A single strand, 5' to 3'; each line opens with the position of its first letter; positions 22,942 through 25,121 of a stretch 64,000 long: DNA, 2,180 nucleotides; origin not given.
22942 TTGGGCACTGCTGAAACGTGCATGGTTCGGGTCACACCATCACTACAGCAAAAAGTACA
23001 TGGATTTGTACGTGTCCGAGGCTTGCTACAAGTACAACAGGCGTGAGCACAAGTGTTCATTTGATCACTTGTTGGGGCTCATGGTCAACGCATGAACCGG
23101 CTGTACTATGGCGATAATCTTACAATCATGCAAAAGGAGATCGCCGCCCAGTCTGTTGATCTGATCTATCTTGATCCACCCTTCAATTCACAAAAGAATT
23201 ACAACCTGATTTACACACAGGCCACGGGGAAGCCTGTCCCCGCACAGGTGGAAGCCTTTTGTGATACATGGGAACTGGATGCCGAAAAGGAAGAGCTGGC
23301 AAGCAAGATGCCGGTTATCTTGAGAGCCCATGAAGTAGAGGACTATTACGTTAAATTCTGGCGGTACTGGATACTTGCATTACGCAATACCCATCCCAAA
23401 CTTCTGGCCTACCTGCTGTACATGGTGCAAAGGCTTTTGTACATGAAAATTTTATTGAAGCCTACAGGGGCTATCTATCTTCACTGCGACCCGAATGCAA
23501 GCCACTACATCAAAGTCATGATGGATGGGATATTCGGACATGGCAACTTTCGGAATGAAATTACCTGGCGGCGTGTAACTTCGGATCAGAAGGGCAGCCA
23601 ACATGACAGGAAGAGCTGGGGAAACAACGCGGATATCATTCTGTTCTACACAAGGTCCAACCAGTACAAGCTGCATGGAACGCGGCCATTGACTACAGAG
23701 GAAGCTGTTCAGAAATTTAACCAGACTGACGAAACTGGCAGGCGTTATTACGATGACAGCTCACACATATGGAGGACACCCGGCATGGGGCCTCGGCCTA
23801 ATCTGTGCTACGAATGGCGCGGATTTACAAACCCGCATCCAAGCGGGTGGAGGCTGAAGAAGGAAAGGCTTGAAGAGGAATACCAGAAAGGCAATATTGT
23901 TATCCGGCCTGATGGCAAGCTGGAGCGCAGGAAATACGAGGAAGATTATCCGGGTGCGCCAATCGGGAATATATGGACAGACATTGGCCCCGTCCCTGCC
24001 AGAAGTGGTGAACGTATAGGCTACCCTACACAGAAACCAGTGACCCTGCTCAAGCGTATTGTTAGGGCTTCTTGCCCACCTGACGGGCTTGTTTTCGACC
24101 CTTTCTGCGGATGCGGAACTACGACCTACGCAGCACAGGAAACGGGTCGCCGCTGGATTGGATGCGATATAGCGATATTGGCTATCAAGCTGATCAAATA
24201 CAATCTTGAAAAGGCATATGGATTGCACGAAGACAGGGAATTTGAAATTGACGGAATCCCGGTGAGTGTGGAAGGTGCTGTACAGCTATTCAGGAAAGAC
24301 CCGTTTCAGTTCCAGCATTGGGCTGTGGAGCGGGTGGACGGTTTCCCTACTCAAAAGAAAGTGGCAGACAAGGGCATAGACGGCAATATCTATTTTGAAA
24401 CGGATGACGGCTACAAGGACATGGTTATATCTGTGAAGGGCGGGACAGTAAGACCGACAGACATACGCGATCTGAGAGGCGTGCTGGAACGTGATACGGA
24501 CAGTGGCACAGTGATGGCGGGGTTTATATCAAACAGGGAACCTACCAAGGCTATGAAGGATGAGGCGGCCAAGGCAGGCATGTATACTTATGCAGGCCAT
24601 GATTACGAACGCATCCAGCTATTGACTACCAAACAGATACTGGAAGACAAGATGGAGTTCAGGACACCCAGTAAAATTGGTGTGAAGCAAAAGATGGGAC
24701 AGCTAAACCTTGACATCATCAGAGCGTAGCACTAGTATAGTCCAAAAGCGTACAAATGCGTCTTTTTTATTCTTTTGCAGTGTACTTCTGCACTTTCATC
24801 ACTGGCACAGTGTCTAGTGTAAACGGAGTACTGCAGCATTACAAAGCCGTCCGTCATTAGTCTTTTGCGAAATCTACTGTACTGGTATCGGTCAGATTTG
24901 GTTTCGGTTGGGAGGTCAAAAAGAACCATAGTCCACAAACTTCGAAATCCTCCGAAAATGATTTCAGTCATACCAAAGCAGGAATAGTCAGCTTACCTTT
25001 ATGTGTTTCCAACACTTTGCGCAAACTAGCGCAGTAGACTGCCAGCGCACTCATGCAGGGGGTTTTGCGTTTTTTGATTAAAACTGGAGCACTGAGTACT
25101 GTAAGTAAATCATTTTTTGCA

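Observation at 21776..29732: Type II-C-like CRISPR-Cas9 locus with an unusually long Cas9 (1247 aa) and a divergent tracrRNA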

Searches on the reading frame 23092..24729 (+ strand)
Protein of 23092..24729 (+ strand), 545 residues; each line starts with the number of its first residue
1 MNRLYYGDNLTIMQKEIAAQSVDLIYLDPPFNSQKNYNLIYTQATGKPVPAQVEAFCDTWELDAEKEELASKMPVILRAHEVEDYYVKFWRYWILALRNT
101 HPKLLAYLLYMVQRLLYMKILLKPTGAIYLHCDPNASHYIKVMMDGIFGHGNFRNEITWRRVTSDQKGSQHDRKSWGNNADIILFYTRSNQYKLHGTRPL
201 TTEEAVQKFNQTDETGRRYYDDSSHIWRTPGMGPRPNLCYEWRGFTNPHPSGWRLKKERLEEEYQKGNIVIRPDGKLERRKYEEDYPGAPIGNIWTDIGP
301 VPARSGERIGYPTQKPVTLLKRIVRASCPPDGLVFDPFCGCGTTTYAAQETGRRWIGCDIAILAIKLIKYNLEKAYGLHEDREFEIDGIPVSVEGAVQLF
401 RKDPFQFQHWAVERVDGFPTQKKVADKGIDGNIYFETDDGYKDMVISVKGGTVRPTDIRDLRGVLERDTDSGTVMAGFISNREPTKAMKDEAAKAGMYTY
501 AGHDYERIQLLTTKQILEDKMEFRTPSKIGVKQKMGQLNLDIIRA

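Call 7: search_protein_families(library=pfam, proteins=[window:23092-24729:+], max_evalue=0.01)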
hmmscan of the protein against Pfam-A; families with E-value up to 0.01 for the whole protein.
window:23092-24729:+ (545 aa): 3 families
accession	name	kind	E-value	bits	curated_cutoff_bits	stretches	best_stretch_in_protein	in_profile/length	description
PF01555.25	N6_N4_Mtase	-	1.2e-37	130.5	26.7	1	22-368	1-219/221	DNA methylase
PF22722.2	NA-iREase1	-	8.9e-08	32.5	27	1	408-496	6-92/106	NACHT-associated inactive Restriction Endonuclease 1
PF02086.21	MethyltransfD12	-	3.6e-05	24.1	22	0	18-61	172-218/253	D12 class N6 adenine-specific DNA methyltransferase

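Call 8: search_protein_families(library=ncbifam, proteins=[window:23092-24729:+], max_evalue=0.01)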
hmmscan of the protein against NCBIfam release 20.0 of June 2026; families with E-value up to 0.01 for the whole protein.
window:23092-24729:+ (545 aa): 5 families
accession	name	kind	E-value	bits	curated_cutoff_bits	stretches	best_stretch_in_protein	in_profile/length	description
NF008572.0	PRK11524.1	equivalog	4.2e-22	78.6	292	2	292-367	177-251/294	adenine-specific DNA-methyltransferase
NF050803.1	DnaMtaseCcrMCaul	equivalog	4.6e-17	61.9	830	2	310-368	185-243/350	adenine-specific DNA-methyltransferase CcrM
NF010253.0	PRK13699.1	subfamily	4.4e-12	46.1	244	1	305-360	139-193/226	DNA methyltransferase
TIGR01177.1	TIGR01177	hypoth_equivalog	0.0034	16.7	316.55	1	330-378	182-229/330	TIGR01177 family methyltransferase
TIGR00095.1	TIGR00095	equivalog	0.0081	15.8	117.5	0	16-41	118-144/194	16S rRNA (guanine(966)-N(2))-methyltransferase RsmD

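Call 71: search_protein_families(library=padloc, proteins=[window:23092-24729:+], max_evalue=0.001)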
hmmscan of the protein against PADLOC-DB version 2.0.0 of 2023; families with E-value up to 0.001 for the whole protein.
window:23092-24729:+ (545 aa): 56 families (the best 25 are shown)
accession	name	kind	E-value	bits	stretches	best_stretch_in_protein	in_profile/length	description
PDLC03354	MTase_II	-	1.9e-56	189.9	1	106-386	128-396/425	Type II methyltransferase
PDLC03339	MTase_II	-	1.8e-45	153.4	3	282-375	182-274/399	Type II methyltransferase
PDLC03300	MTase_II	-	1.3e-35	121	2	294-378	200-282/302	Type II methyltransferase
PDLC03636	MTase_III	-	2.9e-31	106.9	2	108-219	97-203/575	Type III methyltransferase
PDLC03638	MTase_III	-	1.6e-30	104.1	1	107-361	431-666/816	Type III methyltransferase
PDLC03371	MTase_II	-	5.1e-29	99.6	2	255-369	154-249/260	Type II methyltransferase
PDLC03644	MTase_III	-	5.8e-28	95.9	1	107-375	109-396/542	Type III methyltransferase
PDLC03299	MTase_II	-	1.3e-27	95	2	292-373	178-258/296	Type II methyltransferase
PDLC03641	MTase_III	-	4.7e-27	92.8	1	106-348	183-428/657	Type III methyltransferase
PDLC03634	MTase_III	-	3.2e-26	90.4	1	108-347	174-425/621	Type III methyltransferase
PDLC03635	MTase_III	-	1.1e-24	85.1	2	105-220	266-381/708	Type III methyltransferase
PDLC03633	MTase_III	-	1.3e-24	84.9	2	309-418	290-391/616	Type III methyltransferase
PDLC03320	MTase_II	-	1e-22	78.7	1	303-372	205-274/289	Type II methyltransferase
PDLC03632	MTase_III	-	2.8e-19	66.7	2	281-370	439-527/983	Type III methyltransferase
PDLC03216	MTase_II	-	3.1e-18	63.9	2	306-369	190-252/364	Type II methyltransferase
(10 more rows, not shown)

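Call 74: search_dna_similar(query=window:23092-24729:+, collection=plasmids, mode=protein, max_rows=12)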
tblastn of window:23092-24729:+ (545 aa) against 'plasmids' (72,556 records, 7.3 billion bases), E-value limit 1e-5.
Records with a match: 514; places in all: 522; records where one place covers at least 80% of the query: 8.
Best place of each record, by identity: <60% 514.
By first word of the organism name: Acinetobacter 78; Escherichia 75; Burkholderia 32; Salmonella 31; Enterococcus 21; Klebsiella 12; Rhodococcus 9; Lactococcus 9; Vibrio 8; Pseudomonas 8; and 114 more.
By predicted mobility (MOB-suite, as given by PLSDB): non-mobilizable 235; mobilizable 159; conjugative 120.
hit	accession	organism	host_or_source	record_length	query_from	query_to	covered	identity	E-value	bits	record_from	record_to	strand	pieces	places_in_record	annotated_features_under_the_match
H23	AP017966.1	Candidatus Megaera polyxenophila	-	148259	1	542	99%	50.8%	2e-166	530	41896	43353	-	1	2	adenine specific DNA methylase Mod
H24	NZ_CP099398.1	Rhizobium sp. Pop5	Phaseolus vulgaris,Cell culture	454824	1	517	95%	41.8%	2e-113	377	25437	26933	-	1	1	DNA methyltransferase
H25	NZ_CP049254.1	Microbacterium amylolyticum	cell culture,soil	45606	2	520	95%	38.2%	2e-104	352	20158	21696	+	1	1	DNA methyltransferase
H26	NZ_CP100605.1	Bradyrhizobium sp. Ash2021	-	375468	2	517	95%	37.2%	1e-92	317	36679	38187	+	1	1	DNA methyltransferase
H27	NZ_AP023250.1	Mesorhizobium sp. 131-2-5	Lotus japonicus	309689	2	515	94%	36.7%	1e-93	320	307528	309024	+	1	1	site-specific DNA-methyltransferase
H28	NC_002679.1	Mesorhizobium japonicum MAFF 303099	-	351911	2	515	94%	36.7%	1e-93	320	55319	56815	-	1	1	site-specific DNA-methyltransferase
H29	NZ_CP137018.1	Sinorhizobium fredii GR64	Phaseolus vulgaris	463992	14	512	92%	37.3%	7e-74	304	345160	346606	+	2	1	site-specific DNA-methyltransferase | DNA methyltransferase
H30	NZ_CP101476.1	Cellulosimicrobium cellulans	water,poultry farm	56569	2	520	95%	35.8%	1e-91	314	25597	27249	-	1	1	DNA methyltransferase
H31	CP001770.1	Spirosoma linguale DSM 74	-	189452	1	366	67%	34.9%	4e-54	204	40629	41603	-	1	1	DNA methylase N-4/N-6 domain protein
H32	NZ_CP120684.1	Tunicatimonas pelagia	animal_env,cell culture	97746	1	366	67%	32.8%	3e-47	185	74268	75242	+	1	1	site-specific DNA-methyltransferase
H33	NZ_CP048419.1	Sphingomonas insulae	Cell,soil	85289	2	361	66%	33.3%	5e-44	175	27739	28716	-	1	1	site-specific DNA-methyltransferase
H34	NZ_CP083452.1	Comamonas odontotermitis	cell culture,cucumber rhizosphere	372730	1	372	68%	30.8%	7e-35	147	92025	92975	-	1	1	site-specific DNA-methyltransferase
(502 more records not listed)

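Call 75: get_annotated_region(hit=H23, flank=2500)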
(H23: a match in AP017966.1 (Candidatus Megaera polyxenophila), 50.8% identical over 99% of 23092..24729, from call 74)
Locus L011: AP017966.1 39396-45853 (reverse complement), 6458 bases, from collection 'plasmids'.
description: Candidatus Megaera polyxenophila plasmid pPCS148 DNA, complete sequence, strain: PCS
organism: Candidatus Megaera polyxenophila (NCBI taxid 988779)
taxonomy: Bacteria; Pseudomonadota; Alphaproteobacteria; Rickettsiales; Rickettsiaceae; Candidatus Megaera; Candidatus Megaera polyxenophila
host: -; source: -; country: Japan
typing (MOB-suite, as given by PLSDB): non-mobilizable
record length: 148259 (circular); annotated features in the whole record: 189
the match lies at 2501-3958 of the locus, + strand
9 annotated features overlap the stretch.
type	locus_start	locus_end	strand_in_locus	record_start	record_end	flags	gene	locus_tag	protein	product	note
CDS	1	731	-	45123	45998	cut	-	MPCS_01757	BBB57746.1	nucleotidyltransferase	-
CDS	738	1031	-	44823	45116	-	yafQ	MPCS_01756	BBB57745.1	mRNA interferase toxin of toxin-antitoxin pair YafQ/DinJ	-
CDS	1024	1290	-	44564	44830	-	-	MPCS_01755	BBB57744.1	hypothetical protein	-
CDS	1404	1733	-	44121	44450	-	-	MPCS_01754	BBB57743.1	hypothetical protein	-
CDS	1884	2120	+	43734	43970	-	-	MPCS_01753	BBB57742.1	hypothetical protein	-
CDS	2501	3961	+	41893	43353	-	-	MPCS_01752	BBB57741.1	adenine specific DNA methylase Mod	-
CDS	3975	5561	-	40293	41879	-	-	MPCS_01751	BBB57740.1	chromosome replication initiator DnaA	-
CDS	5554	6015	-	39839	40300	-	-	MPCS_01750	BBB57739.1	hypothetical protein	-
CDS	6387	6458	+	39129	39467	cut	-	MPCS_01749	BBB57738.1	hypothetical protein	-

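Call 95: find_homologous_proteins(query=window:23092-24729:+, max_evalue=1e-30)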
Query window:23092-24729:+ (545 aa): 8000 proteins with E <= 1e-30 among 8000 candidates; the best 120 are listed.
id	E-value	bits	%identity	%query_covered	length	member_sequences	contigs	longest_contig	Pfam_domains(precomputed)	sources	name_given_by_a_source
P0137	0.0e+0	1294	100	100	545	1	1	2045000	PF22722.3,PF01555.25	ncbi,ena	-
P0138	6.9e-233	792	64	100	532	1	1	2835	PF02086.22,PF22722.3,PF01555.25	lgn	-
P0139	2.7e-211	721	60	99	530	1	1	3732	PF02086.22,PF22722.3,PF01555.25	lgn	-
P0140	2.7e-209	714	57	100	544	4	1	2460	PF02086.22,PF01555.25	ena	-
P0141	3.7e-208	711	60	97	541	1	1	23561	PF01555.25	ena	-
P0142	5.5e-207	707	58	100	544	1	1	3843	PF02086.22,PF22722.3,PF01555.25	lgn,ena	-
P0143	2.0e-204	698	57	100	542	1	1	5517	PF02086.22,PF01555.25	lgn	-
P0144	1.3e-203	696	57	99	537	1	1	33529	PF02086.22,PF22722.3,PF01555.25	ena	-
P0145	1.7e-202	692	57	99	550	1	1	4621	PF01555.25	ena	-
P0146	9.0e-202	690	59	99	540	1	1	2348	PF01555.25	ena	-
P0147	5.9e-201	687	57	99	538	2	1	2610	PF02086.22,PF22722.3,PF01555.25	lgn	-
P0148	1.5e-200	686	57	99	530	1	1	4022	PF22722.3,PF01555.25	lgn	-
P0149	2.4e-200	685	56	99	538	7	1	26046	PF02086.22,PF01555.25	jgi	jgi:site-specific DNA-methyltransferase (adenine-specific)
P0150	5.2e-200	684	58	98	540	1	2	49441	PF01555.25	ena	-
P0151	6.6e-200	683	58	99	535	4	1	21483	PF02086.22,PF22722.3,PF01555.25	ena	-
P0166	2.9e-196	671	56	99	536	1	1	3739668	PF02086.22,PF22722.3,PF01555.25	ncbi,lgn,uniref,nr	ncbi:DNA methyltransferase [Rhodomicrobium lacus]|uniref:DNA methyltransferase n=1 Tax=Rhodomicrobiu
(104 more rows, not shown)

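Call 96: find_encoding_contigs(protein=P0166, flank=2500, max_places=2)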
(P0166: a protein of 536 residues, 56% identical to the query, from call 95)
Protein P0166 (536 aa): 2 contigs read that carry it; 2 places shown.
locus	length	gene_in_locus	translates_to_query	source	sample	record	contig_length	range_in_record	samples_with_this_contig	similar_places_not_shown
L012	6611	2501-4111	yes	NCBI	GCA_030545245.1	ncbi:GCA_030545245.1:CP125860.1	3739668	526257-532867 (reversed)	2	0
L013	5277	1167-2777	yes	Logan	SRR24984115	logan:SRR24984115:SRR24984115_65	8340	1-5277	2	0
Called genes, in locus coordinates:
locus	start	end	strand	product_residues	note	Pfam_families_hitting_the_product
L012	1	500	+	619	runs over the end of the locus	PF09250:Prim-Pol, PF08707:PriCT_2, PF13148:DUF3987 (faint)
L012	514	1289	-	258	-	PF13340:DUF4096, PF01609:DDE_Tnp_1, PF13612:DDE_Tnp_1_3 (weak), PF13586:DDE_Tnp_1_2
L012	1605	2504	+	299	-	PF12760:Zn_ribbon_IS1595, PF12762:DDE_Tnp_IS1595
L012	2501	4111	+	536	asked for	PF02086:MethyltransfD12 (faint), PF01555:N6_N4_Mtase, PF22722:NA-iREase1 (weak)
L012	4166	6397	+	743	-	PF01966:HD (weak), PF18019:Cas3_HD (faint), PF00270:DEAD, PF04851:ResIII, PF22590:Cas3-like_C_2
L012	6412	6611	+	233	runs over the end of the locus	PF09704:Cas_Cas5d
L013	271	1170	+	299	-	PF12760:Zn_ribbon_IS1595, PF12762:DDE_Tnp_IS1595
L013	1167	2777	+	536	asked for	PF02086:MethyltransfD12 (faint), PF01555:N6_N4_Mtase, PF22722:NA-iREase1 (weak)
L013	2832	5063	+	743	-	PF01966:HD (weak), PF18019:Cas3_HD (faint), PF00270:DEAD, PF04851:ResIII, PF22590:Cas3-like_C_2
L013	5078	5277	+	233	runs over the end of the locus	PF09704:Cas_Cas5d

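Call 97: find_encoding_contigs(protein=P0138, flank=2500, max_places=2)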
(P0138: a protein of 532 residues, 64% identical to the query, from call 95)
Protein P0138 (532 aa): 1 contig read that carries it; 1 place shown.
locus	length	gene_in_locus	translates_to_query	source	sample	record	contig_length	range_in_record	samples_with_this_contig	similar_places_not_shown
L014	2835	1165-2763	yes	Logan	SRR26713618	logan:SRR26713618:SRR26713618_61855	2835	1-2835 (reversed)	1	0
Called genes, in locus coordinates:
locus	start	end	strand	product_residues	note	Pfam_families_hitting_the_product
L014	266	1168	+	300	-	PF12760:Zn_ribbon_IS1595, PF12762:DDE_Tnp_IS1595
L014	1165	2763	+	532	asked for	PF02086:MethyltransfD12 (faint), PF01555:N6_N4_Mtase, PF22722:NA-iREase1 (weak)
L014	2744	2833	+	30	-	?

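Call 98: find_encoding_contigs(protein=P0144, flank=2500, max_places=2)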
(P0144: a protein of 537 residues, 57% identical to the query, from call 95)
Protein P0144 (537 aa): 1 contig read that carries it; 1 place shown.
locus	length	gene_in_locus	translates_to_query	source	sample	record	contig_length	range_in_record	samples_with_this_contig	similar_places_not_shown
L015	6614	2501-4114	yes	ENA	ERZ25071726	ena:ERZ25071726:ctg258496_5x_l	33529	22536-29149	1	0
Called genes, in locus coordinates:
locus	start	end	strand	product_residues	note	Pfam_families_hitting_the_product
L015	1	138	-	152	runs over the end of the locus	-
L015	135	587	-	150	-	PF19905:DUF6378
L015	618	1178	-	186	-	-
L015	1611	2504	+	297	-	PF12760:Zn_ribbon_IS1595, PF12762:DDE_Tnp_IS1595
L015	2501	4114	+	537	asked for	PF02086:MethyltransfD12 (faint), PF01555:N6_N4_Mtase, PF22722:NA-iREase1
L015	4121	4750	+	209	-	-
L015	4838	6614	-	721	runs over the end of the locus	PF13481:AAA_25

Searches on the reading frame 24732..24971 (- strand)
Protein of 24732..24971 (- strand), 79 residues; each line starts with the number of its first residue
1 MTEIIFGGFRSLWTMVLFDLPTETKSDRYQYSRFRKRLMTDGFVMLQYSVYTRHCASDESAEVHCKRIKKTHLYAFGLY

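Call 7: search_protein_families(library=pfam, proteins=[window:24732-24971:-], max_evalue=0.01)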
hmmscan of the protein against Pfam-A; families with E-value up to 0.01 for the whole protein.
window:24732-24971:- (79 aa): 2 families
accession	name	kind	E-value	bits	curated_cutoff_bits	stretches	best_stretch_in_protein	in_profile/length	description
PF09827.14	CRISPR_Cas2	-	1.9e-11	44.4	23.8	1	13-70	2-52/74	CRISPR associated protein Cas2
PF20803.2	PaaX_M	-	8.5e-07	29.4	24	1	13-66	8-58/83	PaaX protein central Cas2-like domain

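Call 8: search_protein_families(library=ncbifam, proteins=[window:24732-24971:-], max_evalue=0.01)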
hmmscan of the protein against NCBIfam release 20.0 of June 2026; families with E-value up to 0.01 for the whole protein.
window:24732-24971:- (79 aa): 1 family
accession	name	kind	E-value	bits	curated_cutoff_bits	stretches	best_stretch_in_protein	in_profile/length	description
TIGR01573.1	cas2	equivalog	7e-12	45.5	24.5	1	15-71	4-58/96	CRISPR-associated endonuclease Cas2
